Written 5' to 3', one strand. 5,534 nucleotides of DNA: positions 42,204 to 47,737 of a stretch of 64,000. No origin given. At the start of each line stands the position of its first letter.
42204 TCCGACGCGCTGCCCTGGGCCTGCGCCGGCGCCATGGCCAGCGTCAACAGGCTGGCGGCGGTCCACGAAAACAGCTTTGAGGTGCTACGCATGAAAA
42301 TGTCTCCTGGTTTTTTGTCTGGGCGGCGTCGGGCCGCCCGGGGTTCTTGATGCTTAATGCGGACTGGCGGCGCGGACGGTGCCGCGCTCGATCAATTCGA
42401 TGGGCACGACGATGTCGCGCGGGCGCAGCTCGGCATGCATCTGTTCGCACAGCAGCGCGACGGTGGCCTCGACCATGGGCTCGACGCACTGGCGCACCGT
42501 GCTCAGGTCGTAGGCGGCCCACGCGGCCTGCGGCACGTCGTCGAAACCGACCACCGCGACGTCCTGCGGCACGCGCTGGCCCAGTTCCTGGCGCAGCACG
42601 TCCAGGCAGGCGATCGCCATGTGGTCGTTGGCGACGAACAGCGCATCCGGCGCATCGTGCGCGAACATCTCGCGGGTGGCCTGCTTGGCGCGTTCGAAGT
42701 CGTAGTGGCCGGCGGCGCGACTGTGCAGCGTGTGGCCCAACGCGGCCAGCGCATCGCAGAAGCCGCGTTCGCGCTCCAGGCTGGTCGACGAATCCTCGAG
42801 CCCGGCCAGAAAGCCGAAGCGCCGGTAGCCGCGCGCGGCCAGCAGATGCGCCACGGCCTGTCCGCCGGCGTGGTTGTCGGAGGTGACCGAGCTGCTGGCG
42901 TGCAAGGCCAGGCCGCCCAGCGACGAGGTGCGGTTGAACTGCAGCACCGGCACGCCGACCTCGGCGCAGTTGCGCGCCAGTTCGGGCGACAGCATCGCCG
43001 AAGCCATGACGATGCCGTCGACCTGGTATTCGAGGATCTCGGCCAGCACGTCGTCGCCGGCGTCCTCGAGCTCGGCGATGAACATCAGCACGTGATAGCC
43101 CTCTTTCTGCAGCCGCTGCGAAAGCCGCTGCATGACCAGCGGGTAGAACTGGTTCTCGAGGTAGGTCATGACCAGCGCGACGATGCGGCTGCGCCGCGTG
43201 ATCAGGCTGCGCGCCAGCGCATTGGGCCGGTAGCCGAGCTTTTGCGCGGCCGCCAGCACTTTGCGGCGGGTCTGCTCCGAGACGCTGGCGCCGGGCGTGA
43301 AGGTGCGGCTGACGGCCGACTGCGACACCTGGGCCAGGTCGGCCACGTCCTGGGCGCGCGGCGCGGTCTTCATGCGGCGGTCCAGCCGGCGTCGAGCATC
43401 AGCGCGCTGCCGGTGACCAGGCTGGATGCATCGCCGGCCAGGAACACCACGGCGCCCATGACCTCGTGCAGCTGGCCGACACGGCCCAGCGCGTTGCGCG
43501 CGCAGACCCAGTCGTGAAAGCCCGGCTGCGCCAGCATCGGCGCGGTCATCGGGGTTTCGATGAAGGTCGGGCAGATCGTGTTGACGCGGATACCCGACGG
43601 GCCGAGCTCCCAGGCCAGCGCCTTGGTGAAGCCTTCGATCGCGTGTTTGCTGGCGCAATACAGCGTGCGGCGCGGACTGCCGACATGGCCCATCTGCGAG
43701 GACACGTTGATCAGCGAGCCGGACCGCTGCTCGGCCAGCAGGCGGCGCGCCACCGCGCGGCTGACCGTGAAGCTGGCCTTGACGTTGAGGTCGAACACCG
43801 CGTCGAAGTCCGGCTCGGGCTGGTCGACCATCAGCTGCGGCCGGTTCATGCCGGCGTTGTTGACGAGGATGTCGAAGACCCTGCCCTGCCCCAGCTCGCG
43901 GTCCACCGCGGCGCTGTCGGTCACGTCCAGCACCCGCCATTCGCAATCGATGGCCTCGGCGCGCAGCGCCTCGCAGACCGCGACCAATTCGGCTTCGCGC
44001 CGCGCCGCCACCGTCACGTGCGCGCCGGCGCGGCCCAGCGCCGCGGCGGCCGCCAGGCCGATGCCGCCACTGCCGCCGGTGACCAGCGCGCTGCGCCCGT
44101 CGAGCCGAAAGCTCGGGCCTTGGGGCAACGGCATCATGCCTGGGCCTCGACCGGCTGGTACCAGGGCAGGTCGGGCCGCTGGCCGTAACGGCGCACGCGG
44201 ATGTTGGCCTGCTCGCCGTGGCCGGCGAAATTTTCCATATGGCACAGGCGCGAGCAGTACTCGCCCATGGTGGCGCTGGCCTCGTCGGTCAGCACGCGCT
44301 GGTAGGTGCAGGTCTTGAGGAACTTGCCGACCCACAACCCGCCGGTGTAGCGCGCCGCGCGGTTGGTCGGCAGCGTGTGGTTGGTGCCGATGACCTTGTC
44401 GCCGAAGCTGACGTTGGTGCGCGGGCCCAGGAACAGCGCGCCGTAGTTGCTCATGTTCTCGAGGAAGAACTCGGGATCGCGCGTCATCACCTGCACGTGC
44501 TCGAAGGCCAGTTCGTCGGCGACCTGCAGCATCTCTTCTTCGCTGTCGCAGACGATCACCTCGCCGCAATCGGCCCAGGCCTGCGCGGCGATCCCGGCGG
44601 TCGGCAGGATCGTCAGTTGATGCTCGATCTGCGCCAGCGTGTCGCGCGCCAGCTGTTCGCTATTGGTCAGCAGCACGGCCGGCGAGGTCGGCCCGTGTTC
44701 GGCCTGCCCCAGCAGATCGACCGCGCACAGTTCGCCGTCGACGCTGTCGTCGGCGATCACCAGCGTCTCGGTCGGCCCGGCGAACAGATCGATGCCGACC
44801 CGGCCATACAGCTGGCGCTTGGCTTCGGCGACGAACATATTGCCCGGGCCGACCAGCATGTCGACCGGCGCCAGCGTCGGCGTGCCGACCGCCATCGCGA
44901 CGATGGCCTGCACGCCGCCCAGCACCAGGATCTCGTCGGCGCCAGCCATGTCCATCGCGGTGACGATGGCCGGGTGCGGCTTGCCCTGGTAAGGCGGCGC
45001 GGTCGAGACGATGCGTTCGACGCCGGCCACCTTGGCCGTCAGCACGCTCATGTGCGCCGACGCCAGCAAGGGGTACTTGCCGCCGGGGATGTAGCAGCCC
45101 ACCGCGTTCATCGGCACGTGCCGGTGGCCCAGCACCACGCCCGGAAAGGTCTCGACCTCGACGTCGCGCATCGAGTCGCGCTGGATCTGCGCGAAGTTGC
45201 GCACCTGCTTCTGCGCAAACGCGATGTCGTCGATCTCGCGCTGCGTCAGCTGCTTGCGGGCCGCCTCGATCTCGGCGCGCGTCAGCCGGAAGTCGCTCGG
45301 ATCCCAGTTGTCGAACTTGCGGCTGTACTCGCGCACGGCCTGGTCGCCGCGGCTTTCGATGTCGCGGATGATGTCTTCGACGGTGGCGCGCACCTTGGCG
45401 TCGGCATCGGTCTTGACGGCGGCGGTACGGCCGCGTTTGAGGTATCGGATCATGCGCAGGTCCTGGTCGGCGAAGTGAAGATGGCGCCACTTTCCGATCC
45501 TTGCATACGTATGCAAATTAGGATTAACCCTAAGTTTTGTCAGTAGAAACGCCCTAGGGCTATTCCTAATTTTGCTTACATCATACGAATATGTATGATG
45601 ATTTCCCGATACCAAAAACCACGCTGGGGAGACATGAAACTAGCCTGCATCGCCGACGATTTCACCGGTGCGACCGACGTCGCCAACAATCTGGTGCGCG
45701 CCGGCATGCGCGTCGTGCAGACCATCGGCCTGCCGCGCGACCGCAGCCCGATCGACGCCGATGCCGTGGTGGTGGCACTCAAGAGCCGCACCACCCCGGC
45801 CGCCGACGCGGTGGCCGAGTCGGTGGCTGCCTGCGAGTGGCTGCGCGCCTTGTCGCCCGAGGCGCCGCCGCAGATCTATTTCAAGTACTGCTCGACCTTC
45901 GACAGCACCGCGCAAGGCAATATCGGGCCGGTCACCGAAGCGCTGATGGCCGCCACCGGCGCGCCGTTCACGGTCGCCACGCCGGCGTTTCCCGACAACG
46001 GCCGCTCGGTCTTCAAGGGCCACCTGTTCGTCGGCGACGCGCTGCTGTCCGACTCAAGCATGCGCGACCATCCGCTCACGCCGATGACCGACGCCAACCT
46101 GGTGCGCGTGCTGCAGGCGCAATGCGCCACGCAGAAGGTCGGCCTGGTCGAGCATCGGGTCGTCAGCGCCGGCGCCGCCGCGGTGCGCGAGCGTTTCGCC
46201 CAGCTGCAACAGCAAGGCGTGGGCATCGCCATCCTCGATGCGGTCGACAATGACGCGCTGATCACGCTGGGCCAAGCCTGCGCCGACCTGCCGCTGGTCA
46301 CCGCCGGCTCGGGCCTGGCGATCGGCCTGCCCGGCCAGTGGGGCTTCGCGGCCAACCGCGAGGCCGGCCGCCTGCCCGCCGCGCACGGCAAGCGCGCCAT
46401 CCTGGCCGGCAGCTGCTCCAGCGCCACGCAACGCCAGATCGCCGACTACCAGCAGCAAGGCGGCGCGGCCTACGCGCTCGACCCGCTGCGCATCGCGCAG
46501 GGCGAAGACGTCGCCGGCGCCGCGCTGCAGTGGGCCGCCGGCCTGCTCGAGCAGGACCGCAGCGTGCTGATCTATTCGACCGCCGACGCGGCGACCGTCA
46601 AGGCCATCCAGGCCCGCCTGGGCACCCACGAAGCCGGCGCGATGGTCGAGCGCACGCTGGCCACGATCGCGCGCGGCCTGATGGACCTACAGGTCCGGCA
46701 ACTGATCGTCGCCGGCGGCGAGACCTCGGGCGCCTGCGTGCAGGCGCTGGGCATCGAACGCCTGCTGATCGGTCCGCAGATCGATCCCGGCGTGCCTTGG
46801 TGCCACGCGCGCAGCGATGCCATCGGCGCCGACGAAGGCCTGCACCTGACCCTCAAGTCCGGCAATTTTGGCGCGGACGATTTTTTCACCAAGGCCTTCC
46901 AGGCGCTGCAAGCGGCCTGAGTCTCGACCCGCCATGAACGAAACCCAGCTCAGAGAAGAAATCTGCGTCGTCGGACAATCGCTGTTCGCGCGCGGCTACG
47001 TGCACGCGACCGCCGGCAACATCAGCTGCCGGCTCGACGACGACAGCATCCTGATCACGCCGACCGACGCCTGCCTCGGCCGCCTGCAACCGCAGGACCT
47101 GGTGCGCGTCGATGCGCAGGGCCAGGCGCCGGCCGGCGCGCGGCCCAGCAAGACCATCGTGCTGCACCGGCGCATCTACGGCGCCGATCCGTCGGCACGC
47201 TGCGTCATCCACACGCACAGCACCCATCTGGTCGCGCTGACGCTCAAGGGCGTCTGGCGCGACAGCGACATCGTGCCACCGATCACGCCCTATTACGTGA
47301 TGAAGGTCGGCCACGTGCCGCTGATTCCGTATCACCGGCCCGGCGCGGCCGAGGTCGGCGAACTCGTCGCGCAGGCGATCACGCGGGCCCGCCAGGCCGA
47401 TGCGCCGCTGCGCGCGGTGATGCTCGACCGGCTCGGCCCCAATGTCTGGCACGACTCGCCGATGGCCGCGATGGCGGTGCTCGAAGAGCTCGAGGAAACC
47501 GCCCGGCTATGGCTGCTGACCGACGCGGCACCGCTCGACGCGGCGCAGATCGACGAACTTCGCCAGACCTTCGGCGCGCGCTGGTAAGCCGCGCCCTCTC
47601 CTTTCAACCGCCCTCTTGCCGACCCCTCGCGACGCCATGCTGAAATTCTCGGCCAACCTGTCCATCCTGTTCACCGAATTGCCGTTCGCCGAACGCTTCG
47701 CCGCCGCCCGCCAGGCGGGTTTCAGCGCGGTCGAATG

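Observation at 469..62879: Complete strand switch of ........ (KOPS-like) octamers around 33.5 kb: the window spans the replication terminus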

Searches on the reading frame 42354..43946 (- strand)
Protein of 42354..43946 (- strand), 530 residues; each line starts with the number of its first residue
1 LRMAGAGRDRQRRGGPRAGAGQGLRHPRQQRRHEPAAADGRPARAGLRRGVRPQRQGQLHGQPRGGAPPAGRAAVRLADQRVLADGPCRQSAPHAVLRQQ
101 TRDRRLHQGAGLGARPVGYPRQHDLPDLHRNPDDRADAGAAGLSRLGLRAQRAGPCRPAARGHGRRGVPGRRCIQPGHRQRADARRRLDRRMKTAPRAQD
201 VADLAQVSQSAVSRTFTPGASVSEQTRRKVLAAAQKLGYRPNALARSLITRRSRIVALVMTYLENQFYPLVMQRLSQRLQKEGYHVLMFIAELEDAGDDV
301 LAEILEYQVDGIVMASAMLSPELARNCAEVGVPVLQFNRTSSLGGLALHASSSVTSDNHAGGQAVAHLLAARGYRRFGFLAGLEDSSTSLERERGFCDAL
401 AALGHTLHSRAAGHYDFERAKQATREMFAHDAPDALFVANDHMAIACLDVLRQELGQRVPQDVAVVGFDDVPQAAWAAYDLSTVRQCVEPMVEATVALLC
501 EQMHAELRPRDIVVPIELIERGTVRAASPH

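Call 31: search_protein_families(library=pfam, proteins=[window:42354-43946:-])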
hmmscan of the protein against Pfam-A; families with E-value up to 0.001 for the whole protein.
window:42354-43946:- (530 aa): 4 families
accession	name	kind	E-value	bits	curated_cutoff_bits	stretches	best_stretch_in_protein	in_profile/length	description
PF13377.12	Peripla_BP_3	-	2.9e-28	99.5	26.5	1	368-524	3-167/167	Periplasmic binding protein-like domain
PF00532.27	Peripla_BP_1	-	1.5e-19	71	22.2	1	256-520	4-279/281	Periplasmic binding proteins and sugar binding domain of LacI family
PF13407.12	Peripla_BP_4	-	1.7e-12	47.9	35.1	1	256-474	1-222/258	Periplasmic binding protein domain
PF00356.27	LacI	-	5e-12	45.9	27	1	199-242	3-46/46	Bacterial regulatory proteins, lacI family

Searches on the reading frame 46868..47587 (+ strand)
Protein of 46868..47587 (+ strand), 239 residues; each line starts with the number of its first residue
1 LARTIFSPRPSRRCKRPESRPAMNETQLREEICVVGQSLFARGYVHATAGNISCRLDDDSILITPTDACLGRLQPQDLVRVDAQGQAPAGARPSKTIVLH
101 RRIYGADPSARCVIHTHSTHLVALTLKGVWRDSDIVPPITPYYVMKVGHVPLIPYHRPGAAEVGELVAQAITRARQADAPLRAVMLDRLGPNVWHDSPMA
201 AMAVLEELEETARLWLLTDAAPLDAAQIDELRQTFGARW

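Call 30: search_protein_families(library=pfam, proteins=[window:46868-47587:+])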
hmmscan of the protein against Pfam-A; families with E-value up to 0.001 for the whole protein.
window:46868-47587:+ (239 aa): 1 family
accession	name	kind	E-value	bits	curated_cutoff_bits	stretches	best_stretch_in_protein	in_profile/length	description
PF00596.27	Aldolase_II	-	3.1e-45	154.8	22.2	1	30-216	1-183/183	Class II Aldolase and Adducin N-terminal domain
